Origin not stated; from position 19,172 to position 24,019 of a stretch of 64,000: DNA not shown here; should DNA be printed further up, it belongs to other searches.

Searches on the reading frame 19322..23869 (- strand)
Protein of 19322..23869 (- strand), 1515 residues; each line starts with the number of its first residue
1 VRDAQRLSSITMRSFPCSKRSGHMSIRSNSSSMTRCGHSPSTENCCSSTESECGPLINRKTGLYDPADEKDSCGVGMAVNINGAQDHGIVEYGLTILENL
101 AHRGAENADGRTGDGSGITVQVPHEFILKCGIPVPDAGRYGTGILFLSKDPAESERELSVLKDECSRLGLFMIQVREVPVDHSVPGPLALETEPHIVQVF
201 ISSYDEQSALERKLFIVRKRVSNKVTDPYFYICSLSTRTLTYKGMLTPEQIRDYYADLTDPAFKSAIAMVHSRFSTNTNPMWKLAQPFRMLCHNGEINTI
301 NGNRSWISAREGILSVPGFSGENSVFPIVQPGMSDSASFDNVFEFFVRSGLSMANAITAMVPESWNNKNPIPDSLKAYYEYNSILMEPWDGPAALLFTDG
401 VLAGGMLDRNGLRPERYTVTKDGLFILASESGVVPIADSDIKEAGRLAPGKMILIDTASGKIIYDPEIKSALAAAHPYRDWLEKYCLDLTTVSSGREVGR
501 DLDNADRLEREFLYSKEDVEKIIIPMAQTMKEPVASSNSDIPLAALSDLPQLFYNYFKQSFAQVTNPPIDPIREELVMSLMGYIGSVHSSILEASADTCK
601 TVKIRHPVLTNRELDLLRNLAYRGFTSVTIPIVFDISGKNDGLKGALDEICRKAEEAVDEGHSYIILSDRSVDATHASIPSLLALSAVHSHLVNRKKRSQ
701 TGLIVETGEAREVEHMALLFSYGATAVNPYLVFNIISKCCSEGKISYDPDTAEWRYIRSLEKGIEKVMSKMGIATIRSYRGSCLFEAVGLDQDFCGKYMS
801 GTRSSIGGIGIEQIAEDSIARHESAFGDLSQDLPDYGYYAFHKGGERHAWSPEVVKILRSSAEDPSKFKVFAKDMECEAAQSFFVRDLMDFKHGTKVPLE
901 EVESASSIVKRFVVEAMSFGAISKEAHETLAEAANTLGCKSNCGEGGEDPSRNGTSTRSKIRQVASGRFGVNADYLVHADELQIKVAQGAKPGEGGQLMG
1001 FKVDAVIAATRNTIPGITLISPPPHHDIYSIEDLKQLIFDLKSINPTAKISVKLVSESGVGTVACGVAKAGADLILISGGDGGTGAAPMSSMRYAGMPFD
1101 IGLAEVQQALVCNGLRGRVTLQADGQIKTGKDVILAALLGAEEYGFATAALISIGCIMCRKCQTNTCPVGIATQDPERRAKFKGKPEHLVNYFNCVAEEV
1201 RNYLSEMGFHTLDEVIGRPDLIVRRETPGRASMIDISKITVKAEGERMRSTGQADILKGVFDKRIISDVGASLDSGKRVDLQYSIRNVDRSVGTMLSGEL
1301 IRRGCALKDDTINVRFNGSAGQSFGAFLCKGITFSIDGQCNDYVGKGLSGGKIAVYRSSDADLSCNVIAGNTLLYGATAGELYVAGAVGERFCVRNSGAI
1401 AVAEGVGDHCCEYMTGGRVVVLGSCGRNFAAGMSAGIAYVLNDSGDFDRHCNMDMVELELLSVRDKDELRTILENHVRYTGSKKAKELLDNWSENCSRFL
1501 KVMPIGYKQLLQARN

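Call 39: search_protein_families(library=pfam, proteins=[window:19322-23869:-], max_evalue=0.00001)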
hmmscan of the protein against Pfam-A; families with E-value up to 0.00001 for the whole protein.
window:19322-23869:- (1515 aa): 4 families
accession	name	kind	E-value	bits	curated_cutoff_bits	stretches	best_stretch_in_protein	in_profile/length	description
PF00310.26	GATase_2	-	1.6e-155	518.5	19.9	1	73-481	1-420/420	Glutamine amidotransferases class-II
PF01645.23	Glu_synthase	-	3.3e-140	467.9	20.4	1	852-1209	5-368/369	Conserved region in glutamate synthase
PF04898.20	Glu_syn_central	-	3.1e-103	345.4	22.8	1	509-791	3-277/277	Glutamate synthase central domain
PF01493.24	GXGXG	-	1.6e-75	253.3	32.5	1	1283-1465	1-187/190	GXGXG motif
